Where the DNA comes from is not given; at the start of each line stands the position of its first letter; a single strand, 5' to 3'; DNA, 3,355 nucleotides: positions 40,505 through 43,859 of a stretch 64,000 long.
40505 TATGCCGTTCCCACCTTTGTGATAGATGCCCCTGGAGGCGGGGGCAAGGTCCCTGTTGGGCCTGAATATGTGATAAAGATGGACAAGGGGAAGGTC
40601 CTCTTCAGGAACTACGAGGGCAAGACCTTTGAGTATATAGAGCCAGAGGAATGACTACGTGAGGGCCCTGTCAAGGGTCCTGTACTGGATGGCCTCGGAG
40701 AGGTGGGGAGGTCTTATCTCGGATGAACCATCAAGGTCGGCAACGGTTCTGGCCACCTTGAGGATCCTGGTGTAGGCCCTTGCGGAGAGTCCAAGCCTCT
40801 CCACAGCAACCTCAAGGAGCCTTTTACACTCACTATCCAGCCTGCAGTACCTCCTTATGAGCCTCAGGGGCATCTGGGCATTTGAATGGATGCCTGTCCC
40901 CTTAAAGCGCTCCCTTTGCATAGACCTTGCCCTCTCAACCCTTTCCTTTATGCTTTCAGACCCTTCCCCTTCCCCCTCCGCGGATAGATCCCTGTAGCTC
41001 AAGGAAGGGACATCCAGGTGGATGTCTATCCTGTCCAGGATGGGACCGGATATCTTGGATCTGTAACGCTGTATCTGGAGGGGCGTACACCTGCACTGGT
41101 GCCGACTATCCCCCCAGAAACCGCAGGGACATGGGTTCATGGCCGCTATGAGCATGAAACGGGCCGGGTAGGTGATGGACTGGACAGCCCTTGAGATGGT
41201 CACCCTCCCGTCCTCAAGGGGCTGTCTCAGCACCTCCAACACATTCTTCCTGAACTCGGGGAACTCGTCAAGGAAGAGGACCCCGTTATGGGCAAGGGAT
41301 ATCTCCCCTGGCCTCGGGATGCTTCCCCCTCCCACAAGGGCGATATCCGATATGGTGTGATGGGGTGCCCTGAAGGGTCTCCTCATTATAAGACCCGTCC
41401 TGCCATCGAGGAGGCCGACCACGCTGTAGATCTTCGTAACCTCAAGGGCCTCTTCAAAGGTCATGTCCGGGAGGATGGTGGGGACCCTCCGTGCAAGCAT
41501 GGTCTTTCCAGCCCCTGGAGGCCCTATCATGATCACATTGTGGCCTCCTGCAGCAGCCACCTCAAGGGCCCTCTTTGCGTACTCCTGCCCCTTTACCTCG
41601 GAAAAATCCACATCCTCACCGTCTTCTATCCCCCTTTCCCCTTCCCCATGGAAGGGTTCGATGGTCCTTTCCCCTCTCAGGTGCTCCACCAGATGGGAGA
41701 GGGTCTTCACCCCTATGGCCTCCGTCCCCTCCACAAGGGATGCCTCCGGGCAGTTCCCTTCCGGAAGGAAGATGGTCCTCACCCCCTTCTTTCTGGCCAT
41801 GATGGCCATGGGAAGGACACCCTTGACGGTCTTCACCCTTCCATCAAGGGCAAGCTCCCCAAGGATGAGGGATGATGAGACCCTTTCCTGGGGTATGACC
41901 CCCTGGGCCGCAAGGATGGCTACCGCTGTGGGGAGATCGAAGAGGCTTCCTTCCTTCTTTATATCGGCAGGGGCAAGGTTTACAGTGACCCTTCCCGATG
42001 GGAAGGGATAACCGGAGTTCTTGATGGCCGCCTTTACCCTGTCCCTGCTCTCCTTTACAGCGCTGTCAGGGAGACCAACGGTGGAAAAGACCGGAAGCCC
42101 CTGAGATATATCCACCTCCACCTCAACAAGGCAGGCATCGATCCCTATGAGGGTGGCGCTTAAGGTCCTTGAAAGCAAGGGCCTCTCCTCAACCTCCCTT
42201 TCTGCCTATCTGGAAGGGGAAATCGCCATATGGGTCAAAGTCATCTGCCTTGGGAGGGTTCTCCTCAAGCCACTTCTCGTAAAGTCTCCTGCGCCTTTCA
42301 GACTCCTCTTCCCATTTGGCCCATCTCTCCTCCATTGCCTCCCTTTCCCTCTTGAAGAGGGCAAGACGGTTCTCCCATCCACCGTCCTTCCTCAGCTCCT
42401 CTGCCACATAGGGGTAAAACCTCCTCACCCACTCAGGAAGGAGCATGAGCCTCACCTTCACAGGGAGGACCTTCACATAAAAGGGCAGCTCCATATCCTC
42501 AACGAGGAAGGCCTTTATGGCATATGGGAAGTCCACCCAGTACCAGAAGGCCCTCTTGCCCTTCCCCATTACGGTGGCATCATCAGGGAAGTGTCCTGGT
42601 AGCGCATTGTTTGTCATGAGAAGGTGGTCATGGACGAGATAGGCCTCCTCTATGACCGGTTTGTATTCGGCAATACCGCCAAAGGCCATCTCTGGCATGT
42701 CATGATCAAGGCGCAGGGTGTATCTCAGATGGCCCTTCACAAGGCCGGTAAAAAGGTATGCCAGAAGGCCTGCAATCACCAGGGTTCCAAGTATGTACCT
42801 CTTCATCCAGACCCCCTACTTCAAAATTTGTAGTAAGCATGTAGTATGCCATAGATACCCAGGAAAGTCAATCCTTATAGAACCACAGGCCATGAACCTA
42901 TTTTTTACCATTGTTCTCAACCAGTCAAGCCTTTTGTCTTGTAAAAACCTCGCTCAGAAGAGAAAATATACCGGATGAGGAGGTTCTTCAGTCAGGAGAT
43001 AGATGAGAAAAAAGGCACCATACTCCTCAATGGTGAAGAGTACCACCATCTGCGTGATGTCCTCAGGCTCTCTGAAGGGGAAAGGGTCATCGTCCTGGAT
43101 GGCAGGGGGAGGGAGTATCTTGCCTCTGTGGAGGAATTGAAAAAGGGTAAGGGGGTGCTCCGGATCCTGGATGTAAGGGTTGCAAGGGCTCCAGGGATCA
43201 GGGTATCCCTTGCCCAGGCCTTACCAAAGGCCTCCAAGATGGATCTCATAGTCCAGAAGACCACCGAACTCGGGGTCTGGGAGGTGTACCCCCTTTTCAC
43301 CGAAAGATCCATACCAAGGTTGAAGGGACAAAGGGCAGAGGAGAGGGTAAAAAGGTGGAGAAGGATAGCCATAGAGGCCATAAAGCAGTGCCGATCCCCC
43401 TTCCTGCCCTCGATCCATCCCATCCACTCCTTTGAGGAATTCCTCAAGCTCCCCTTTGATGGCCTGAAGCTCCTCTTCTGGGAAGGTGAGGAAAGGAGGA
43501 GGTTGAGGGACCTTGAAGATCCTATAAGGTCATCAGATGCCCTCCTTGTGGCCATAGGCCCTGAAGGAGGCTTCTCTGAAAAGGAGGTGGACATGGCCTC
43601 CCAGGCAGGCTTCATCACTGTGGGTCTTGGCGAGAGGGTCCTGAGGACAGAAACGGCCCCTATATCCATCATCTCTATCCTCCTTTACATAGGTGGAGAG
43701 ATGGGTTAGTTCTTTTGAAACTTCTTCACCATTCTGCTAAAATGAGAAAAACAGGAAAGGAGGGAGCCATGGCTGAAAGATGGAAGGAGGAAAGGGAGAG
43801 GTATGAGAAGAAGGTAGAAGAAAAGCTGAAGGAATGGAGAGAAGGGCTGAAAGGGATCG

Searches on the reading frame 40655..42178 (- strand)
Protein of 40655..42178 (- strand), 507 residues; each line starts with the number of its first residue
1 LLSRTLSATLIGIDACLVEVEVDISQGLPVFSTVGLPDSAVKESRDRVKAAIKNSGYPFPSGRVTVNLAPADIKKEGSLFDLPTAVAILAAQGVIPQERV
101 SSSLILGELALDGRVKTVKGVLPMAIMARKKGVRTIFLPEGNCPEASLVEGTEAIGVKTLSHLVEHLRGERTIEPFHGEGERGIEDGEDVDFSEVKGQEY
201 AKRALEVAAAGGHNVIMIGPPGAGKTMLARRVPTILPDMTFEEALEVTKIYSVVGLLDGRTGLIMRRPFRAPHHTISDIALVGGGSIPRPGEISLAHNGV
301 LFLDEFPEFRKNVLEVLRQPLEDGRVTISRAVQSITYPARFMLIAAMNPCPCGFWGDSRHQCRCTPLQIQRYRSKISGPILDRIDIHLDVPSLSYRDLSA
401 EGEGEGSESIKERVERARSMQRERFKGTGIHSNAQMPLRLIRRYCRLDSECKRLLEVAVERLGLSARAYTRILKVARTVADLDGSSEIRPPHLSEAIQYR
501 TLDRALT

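Call 88: search_protein_families(library=pfam, proteins=[window:40655-42178:-], max_evalue=0.001)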
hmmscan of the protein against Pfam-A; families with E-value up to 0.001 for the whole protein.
window:40655-42178:- (507 aa): 8 families
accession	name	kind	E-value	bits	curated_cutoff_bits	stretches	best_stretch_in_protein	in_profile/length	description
PF01078.27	Mg_chelatase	-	1.2e-99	332.3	20.3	1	191-396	1-205/207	Magnesium chelatase, subunit ChlI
PF13541.12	ChlI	-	1.6e-47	160.8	27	1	20-142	1-121/121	Subunit ChlI of Mg-chelatase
PF13335.12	Mg_chelatase_C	-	6e-35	120.1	26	1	404-500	1-94/94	Magnesium chelatase, subunit ChlI C-terminal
PF07728.20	AAA_5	-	7.4e-11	42.7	22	1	214-351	1-125/139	AAA domain (dynein-related subfamily)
PF00493.29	MCM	-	1.1e-09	38.2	23.3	1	207-353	52-176/224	MCM P-loop domain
PF00158.32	Sigma54_activat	-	6.7e-05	23.1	20.2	0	288-348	84-142/168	Sigma-54 interaction domain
PF05496.18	RuvB_N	-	0.00015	22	27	0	213-231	34-52/159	Holliday junction DNA helicase RuvB P-loop domain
PF05362.19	Lon_C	-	0.00052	20.1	21.1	0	95-145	124-175/205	Lon protease (S16) C-terminal proteolytic domain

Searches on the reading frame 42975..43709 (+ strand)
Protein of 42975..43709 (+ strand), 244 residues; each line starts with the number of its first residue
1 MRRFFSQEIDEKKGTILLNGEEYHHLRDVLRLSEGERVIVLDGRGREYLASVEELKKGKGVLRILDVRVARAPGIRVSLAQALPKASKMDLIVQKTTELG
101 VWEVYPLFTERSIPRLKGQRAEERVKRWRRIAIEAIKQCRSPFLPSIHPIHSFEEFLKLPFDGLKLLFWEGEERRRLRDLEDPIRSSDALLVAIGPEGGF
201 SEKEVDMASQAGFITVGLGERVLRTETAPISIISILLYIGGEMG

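Call 88: search_protein_families(library=pfam, proteins=[window:42975-43709:+], max_evalue=0.001)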
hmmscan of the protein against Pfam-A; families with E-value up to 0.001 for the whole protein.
window:42975-43709:+ (244 aa): 2 families
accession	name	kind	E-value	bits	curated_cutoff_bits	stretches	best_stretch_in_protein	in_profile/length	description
PF04452.19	Methyltrans_RNA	-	3.4e-50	170.3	23.9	1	76-236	6-164/165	RNA methyltransferase domain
PF20260.4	PUA_4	-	1.7e-14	54.1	23.9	1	18-64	1-47/48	RNA methyltransferase PUA domain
